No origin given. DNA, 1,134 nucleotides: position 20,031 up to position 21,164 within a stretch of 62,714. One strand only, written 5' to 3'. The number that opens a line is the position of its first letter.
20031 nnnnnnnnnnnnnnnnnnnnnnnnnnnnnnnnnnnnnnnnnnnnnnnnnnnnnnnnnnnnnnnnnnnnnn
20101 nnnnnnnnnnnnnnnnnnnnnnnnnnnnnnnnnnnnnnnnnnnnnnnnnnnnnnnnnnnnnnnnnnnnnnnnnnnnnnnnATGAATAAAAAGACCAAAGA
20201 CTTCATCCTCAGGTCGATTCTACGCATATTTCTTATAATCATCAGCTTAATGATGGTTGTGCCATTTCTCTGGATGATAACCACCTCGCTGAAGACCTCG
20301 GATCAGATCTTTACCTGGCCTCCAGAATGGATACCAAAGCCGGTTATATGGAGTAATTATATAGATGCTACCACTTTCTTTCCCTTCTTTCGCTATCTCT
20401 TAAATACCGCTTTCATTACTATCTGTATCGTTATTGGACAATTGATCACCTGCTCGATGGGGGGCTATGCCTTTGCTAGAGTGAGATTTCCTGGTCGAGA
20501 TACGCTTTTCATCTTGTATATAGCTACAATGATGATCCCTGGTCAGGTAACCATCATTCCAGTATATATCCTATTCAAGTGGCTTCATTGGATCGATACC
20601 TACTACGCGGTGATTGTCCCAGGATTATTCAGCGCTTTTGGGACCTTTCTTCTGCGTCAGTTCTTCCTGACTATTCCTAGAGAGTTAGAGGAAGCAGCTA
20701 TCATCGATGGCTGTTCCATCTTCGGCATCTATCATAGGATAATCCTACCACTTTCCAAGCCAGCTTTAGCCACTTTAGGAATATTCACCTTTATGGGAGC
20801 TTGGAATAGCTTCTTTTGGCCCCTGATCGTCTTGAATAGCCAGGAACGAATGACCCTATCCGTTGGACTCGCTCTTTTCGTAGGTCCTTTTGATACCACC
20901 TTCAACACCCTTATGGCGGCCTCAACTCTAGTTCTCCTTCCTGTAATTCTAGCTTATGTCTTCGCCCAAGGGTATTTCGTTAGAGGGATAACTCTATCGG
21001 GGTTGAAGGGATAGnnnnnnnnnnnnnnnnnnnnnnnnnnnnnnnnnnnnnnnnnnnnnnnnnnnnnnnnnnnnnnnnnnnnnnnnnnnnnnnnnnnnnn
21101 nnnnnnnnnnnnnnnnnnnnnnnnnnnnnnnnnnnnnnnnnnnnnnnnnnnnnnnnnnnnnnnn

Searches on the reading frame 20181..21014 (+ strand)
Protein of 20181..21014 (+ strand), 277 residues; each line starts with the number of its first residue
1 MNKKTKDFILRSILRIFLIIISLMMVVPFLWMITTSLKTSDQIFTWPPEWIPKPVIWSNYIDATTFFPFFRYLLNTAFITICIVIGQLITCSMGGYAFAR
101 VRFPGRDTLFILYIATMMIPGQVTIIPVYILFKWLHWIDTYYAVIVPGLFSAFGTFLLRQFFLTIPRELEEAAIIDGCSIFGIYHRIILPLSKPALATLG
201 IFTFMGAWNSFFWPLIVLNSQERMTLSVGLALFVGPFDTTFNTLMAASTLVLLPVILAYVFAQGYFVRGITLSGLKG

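Call 45: search_protein_families(library=pfam, proteins=[window:20181-21014:+], max_evalue=0.00001)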
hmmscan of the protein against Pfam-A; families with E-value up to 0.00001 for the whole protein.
window:20181-21014:+ (277 aa): 1 family
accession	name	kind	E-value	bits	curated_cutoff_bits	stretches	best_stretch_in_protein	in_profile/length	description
PF00528.27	BPD_transp_1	-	3.7e-18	66.3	26.4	1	95-270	5-182/184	Binding-protein-dependent transport system inner membrane component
